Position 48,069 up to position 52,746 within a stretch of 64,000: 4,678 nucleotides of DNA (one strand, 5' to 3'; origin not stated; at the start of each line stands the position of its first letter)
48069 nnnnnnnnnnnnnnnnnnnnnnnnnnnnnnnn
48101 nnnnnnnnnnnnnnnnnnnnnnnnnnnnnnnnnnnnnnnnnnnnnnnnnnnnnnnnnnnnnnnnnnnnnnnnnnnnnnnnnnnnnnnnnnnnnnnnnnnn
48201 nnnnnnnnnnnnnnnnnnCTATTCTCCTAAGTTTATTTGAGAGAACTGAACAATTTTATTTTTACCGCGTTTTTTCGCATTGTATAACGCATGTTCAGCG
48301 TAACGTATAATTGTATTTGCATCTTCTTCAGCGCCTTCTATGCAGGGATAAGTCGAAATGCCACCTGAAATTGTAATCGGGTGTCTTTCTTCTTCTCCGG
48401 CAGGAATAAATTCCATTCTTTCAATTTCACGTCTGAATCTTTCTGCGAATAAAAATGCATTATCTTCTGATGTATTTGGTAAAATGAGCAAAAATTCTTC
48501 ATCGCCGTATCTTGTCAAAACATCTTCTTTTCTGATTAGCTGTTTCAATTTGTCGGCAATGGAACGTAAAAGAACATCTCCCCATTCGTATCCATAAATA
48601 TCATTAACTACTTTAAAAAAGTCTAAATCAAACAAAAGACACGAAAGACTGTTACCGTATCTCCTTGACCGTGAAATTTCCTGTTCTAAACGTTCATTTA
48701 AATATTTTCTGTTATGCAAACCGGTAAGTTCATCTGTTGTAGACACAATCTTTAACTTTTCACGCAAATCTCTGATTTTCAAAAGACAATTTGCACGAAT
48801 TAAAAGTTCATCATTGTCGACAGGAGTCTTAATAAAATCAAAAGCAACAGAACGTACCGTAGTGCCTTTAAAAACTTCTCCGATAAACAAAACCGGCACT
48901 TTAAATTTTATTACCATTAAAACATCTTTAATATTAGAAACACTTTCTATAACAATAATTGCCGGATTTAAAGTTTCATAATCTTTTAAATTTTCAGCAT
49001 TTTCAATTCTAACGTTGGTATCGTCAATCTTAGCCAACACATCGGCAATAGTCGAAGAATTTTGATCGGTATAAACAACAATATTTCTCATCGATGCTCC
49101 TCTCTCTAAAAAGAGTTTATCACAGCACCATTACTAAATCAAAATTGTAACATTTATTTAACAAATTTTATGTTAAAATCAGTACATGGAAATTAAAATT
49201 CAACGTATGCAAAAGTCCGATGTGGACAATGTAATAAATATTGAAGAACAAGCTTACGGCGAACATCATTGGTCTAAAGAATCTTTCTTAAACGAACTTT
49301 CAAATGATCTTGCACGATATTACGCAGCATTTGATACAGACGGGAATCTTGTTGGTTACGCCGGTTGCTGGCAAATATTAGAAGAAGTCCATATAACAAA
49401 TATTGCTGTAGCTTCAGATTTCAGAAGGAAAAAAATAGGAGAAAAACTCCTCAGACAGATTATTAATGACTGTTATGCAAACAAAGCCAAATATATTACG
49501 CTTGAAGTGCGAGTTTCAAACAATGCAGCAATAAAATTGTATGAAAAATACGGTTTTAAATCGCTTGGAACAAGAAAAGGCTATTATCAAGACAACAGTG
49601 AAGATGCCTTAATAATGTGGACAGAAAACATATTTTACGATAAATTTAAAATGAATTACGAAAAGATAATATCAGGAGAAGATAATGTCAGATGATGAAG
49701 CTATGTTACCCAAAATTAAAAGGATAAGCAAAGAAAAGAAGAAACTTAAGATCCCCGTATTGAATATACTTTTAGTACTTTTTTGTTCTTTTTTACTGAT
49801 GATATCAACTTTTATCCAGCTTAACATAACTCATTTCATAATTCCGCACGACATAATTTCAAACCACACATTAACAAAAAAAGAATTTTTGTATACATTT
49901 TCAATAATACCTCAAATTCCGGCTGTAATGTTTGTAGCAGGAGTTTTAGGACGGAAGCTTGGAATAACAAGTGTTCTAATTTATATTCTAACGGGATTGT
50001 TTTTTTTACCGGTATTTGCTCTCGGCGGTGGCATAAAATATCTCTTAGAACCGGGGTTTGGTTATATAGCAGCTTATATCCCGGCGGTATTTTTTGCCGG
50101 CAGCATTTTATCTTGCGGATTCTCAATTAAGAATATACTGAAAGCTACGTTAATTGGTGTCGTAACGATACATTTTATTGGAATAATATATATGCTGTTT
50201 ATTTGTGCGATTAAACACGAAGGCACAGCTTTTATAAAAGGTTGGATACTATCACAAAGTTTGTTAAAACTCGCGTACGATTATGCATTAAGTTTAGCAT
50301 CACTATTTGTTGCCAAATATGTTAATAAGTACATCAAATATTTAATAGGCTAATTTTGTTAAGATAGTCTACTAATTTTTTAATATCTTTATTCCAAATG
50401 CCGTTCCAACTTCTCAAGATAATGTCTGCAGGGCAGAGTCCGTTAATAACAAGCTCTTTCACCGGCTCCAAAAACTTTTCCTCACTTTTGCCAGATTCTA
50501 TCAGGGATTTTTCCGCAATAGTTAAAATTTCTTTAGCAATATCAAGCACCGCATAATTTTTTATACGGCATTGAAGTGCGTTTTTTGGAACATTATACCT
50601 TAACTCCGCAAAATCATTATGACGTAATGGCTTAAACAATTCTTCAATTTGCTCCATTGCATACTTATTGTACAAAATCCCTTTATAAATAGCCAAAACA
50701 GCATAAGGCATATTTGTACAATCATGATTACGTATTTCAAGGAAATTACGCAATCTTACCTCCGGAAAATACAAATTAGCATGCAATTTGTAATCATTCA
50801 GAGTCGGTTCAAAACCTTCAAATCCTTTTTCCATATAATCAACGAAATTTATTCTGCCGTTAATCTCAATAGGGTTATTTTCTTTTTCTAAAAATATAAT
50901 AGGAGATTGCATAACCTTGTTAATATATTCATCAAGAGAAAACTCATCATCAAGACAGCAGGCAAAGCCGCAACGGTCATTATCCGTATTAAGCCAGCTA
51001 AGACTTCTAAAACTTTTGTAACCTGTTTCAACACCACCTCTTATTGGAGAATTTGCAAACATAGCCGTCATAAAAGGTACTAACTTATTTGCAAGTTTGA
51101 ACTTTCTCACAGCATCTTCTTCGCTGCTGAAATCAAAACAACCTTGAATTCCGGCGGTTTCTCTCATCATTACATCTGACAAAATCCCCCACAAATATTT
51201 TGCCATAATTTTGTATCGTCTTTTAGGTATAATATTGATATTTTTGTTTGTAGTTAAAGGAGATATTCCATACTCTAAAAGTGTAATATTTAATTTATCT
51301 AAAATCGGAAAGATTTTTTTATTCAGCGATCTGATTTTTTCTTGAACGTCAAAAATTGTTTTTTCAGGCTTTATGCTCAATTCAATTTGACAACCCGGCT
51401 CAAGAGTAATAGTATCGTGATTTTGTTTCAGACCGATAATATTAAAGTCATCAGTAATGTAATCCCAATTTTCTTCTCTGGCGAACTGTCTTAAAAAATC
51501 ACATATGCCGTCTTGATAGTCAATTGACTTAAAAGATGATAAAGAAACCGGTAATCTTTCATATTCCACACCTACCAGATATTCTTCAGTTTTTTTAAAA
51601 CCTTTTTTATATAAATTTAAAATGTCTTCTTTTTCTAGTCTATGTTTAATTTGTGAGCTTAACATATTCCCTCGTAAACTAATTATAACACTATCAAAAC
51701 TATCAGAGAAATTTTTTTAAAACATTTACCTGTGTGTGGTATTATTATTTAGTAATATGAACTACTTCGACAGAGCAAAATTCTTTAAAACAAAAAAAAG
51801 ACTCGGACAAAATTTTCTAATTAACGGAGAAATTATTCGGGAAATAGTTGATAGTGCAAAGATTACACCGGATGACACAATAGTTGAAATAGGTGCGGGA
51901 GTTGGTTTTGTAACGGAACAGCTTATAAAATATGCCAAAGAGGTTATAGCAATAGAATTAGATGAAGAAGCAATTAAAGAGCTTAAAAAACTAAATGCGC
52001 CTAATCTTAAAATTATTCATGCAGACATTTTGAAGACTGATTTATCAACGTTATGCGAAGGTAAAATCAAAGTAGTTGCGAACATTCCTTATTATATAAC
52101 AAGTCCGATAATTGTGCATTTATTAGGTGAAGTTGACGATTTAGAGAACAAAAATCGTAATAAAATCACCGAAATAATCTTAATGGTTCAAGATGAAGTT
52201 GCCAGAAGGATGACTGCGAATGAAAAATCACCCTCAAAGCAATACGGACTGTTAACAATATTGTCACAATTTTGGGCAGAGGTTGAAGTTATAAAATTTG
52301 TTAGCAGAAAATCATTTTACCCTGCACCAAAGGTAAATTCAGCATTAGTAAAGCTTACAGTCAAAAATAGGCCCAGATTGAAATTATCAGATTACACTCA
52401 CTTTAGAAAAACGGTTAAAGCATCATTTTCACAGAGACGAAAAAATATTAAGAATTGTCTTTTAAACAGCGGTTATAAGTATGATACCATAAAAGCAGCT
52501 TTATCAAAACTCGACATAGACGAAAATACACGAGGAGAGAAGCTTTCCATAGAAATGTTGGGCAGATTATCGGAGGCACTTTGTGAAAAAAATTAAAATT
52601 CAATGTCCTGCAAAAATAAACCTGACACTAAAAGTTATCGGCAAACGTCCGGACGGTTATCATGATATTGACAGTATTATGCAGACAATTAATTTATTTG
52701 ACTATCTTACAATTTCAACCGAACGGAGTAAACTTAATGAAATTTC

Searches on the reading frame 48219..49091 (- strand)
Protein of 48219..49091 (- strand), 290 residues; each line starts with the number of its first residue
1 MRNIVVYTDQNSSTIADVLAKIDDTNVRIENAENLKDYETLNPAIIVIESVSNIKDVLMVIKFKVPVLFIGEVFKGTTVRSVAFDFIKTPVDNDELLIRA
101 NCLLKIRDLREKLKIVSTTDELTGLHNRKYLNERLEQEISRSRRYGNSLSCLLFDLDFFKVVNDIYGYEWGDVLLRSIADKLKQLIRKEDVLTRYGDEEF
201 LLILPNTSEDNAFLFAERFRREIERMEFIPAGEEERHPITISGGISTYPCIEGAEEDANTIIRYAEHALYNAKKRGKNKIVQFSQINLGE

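Call 57: search_protein_families(library=pfam, proteins=[window:48219-49091:-], max_evalue=0.00001)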
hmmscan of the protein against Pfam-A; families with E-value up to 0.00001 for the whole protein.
window:48219-49091:- (290 aa): 1 family
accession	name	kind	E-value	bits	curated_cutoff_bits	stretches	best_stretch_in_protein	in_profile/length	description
PF00990.26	GGDEF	-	4.6e-44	150.5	23.8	1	118-279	2-161/161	Diguanylate cyclase, GGDEF domain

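Call 64: find_encoding_contigs(protein=window:48219-49091:-, flank=2000, max_places=10)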
Protein window:48219-49091:- (290 aa): 2 contigs read that carry it; 1 place shown.
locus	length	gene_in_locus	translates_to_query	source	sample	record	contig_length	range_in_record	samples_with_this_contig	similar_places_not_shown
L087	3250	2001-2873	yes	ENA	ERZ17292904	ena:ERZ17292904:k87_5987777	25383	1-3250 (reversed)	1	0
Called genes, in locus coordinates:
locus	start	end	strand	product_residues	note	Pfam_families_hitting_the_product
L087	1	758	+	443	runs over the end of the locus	PF04107:GCS2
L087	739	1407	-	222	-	PF02632:BioY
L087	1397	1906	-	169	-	PF13302:Acetyltransf_3 (weak), PF13420:Acetyltransf_4, PF13527:Acetyltransf_9, PF13673:Acetyltransf_10, PF00583:Acetyltransf_1, PF13508:Acetyltransf_7, PF08445:FR47 (weak)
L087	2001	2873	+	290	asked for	PF00990:GGDEF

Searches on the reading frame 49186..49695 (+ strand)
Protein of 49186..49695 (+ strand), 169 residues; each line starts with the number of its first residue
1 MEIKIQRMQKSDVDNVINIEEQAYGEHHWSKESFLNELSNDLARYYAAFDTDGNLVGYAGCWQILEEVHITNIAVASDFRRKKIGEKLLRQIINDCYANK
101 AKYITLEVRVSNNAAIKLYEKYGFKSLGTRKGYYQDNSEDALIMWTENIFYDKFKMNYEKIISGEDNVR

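Call 57: search_protein_families(library=pfam, proteins=[window:49186-49695:+], max_evalue=0.00001)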
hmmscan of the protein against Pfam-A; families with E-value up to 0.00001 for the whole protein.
window:49186-49695:+ (169 aa): 7 families
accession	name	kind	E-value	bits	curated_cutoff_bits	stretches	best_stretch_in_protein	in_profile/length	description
PF00583.31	Acetyltransf_1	-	3.2e-20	73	20.7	1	27-124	14-116/116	Acetyltransferase (GNAT) family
PF13508.13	Acetyltransf_7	-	5.8e-16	59.1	27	1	44-125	4-83/84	Acetyltransferase (GNAT) domain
PF13673.13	Acetyltransf_10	-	2e-14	54.1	23.6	1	27-129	15-112/128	Acetyltransferase (GNAT) domain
PF13527.13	Acetyltransf_9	-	1.3e-08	35.3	25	1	5-125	2-125/127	Acetyltransferase (GNAT) domain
PF13420.13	Acetyltransf_4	-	6.5e-08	33.2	24.3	1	26-139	33-149/155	Acetyltransferase (GNAT) domain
PF08445.16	FR47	-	5.3e-07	30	22.1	1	69-127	23-80/86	FR47-like protein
PF13302.13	Acetyltransf_3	-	1.3e-06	29.6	25.4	1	26-125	29-138/138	Acetyltransferase (GNAT) domain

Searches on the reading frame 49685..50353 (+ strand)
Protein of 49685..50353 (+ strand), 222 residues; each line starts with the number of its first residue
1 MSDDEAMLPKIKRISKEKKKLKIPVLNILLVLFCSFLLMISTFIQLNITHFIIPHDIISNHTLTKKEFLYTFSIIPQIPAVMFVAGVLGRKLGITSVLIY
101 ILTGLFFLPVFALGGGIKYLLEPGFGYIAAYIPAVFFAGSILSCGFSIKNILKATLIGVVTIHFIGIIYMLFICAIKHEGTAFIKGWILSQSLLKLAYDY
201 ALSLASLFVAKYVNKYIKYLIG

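Call 57: search_protein_families(library=pfam, proteins=[window:49685-50353:+], max_evalue=0.00001)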
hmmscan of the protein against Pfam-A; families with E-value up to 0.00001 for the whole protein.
window:49685-50353:+ (222 aa): 1 family
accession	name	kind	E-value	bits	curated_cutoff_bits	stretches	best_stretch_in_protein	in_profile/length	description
PF02632.19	BioY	-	2.8e-22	79.6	25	1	74-214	6-139/140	BioY family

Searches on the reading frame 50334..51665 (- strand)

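Call 57: search_protein_families(library=pfam, proteins=[window:50334-51665:-], max_evalue=0.00001)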
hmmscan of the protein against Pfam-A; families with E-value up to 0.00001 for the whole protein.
window:50334-51665:- (443 aa): 1 family
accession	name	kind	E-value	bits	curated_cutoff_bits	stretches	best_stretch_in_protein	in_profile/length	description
PF04107.18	GCS2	-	3.3e-36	125.6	21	1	54-315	9-256/291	Glutamate-cysteine ligase family 2(GCS2)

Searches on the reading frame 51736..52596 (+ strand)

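Call 57: search_protein_families(library=pfam, proteins=[window:51736-52596:+], max_evalue=0.00001)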
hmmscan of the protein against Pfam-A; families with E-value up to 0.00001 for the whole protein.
window:51736-52596:+ (286 aa): 2 families
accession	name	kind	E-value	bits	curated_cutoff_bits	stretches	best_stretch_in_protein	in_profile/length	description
PF00398.26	RrnaAD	-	1.4e-63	215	24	1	17-278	2-257/263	Ribosomal RNA adenine dimethylase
PF13649.12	Methyltransf_25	-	7.3e-06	27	27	0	49-103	1-60/97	Methyltransferase domain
